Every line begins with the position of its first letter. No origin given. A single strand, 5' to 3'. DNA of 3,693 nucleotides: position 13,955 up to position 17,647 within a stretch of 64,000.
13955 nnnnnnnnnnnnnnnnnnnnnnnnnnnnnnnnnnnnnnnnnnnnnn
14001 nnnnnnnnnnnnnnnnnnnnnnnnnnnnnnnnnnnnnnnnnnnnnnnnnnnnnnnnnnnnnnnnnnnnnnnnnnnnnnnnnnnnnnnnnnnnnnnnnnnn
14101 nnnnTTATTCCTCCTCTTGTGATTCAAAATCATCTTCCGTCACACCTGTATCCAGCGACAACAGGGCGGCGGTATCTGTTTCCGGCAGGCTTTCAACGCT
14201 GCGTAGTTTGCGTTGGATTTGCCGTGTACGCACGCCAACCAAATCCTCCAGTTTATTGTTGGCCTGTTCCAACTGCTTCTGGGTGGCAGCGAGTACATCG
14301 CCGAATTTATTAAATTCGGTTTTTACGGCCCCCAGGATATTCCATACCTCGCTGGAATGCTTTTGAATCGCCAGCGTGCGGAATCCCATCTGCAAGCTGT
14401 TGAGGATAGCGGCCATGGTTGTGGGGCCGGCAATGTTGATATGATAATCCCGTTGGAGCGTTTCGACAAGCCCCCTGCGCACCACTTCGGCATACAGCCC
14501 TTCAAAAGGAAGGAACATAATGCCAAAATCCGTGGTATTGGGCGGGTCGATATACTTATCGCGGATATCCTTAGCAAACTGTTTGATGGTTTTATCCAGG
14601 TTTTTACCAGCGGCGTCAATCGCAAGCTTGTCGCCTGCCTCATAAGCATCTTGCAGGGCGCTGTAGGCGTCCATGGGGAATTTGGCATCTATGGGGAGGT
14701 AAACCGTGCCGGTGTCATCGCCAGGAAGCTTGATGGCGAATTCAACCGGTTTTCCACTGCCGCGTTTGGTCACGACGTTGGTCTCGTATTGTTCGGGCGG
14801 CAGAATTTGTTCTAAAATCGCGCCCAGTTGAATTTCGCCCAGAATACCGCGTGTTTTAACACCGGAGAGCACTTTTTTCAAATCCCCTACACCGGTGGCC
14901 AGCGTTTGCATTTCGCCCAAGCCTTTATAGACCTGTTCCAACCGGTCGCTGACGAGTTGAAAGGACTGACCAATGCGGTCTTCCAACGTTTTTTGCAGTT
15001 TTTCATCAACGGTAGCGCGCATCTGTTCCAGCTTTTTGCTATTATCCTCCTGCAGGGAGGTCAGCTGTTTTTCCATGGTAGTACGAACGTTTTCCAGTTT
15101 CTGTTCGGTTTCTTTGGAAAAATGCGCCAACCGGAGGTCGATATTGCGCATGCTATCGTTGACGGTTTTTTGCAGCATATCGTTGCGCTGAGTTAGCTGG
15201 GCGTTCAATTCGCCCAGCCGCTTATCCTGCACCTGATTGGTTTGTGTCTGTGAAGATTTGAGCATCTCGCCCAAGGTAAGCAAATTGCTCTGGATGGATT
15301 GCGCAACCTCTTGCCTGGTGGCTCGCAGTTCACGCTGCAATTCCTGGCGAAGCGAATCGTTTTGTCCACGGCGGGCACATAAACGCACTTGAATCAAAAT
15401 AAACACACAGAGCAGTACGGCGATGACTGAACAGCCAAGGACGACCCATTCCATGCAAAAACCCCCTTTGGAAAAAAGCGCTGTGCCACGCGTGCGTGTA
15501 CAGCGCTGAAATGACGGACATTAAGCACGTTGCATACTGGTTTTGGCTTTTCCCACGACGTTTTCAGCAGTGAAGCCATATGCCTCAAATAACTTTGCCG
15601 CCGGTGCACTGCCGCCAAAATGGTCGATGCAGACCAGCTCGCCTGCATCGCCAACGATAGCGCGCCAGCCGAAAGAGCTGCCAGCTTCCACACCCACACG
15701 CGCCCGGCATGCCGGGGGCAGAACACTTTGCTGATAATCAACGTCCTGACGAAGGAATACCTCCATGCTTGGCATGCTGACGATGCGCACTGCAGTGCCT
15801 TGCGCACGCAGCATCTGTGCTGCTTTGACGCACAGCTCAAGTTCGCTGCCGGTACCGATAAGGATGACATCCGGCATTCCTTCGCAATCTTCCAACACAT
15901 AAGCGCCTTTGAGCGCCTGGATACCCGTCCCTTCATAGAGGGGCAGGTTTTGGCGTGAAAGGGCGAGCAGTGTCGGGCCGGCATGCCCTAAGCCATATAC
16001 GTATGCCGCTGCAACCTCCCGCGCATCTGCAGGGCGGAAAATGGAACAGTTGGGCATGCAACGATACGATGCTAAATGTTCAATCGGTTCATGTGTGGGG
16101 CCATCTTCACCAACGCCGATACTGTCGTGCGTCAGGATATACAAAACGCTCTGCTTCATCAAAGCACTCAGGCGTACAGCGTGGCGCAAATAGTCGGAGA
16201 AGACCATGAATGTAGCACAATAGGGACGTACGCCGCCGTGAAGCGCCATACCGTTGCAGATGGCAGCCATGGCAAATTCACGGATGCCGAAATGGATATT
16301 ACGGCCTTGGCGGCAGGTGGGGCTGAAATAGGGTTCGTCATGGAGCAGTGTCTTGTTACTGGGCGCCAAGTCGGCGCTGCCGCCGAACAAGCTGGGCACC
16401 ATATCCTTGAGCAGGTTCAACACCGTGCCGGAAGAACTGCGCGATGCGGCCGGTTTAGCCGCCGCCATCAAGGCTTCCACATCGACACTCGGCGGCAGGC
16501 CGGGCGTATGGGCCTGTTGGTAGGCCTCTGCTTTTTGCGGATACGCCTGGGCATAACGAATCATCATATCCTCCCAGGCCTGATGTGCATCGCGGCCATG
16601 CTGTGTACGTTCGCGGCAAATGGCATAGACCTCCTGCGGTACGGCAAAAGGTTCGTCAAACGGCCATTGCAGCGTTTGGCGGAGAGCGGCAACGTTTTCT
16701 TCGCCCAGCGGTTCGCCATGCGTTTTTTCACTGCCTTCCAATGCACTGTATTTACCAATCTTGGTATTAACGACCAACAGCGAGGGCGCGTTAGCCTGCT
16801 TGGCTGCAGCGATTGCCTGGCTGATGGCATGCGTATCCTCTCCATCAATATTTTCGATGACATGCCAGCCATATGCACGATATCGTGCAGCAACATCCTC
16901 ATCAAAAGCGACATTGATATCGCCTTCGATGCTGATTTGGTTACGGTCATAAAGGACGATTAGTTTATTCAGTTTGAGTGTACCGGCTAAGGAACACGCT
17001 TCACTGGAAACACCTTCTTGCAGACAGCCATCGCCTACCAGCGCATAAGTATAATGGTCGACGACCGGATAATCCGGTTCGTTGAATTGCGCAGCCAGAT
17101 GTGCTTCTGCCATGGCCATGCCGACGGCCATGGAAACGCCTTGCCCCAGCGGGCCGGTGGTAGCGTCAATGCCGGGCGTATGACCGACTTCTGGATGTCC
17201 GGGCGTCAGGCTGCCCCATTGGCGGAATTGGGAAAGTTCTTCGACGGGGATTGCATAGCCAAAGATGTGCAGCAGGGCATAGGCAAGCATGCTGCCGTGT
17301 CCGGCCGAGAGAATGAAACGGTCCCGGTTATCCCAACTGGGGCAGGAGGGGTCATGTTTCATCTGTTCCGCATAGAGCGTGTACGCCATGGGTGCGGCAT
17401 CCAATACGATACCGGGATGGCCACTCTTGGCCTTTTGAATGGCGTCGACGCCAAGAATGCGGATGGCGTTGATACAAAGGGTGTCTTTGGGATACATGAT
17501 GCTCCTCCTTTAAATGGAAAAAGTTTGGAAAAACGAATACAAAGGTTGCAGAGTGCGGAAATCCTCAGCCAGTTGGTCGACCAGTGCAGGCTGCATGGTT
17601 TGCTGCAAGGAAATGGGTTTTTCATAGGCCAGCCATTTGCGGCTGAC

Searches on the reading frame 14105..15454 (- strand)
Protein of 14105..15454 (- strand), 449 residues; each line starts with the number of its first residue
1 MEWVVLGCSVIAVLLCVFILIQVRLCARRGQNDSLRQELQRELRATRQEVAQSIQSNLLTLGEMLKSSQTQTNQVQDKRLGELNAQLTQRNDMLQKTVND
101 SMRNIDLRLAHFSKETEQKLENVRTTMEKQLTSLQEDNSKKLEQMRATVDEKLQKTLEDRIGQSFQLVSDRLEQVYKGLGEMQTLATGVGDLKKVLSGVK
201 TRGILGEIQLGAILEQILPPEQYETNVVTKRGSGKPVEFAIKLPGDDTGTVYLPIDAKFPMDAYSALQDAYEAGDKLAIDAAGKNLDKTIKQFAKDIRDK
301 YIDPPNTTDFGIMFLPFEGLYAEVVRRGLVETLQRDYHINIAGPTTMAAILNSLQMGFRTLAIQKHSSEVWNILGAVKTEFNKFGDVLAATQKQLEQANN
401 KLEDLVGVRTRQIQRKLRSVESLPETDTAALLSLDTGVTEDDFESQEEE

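Call 9: search_protein_families(library=pfam, max_evalue=1e-8, proteins=[window:14105-15454:-])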
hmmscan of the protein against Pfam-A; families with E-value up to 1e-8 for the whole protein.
window:14105-15454:- (449 aa): 1 family
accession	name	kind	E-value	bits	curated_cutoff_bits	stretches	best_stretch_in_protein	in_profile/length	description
PF02646.22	RmuC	-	1.9e-77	260.7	26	1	140-427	1-288/291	RmuC family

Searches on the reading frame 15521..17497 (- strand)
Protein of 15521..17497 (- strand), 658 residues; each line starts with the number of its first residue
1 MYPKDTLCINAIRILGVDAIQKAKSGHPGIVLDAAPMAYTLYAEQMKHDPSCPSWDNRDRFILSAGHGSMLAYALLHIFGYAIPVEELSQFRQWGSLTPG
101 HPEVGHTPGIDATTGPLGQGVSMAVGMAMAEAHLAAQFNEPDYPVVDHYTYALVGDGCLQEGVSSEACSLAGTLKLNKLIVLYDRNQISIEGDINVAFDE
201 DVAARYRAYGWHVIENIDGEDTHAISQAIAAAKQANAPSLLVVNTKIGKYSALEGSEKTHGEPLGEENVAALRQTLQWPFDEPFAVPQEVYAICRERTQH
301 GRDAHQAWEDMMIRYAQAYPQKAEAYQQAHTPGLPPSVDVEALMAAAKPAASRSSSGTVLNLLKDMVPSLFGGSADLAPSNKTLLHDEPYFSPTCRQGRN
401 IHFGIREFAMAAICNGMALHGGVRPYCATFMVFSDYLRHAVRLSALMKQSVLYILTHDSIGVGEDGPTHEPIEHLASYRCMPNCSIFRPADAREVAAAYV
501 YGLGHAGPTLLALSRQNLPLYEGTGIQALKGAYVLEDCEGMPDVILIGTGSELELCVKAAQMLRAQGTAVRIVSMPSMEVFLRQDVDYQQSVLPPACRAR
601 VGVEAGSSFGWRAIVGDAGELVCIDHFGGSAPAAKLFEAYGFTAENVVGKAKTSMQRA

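Call 9: search_protein_families(library=pfam, max_evalue=1e-8, proteins=[window:15521-17497:-])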
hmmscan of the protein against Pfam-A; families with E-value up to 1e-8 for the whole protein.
window:15521-17497:- (658 aa): 4 families
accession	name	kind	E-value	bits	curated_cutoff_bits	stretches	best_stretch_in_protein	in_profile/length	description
PF00456.26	Transketolase_N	-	1.6e-137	458.4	22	1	6-331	3-330/334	Transketolase, thiamine diphosphate binding domain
PF02779.29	Transket_pyr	-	1.6e-49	168.4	27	1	350-519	3-173/174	Transketolase, pyrimidine binding domain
PF22613.1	Transketolase_C_1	-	1.2e-40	138.6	27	1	531-643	1-113/113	Transketolase-like TK C-terminal domain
PF02780.25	Transketolase_C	-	3.8e-13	49.9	25.9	1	536-647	5-124/124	Transketolase, C-terminal domain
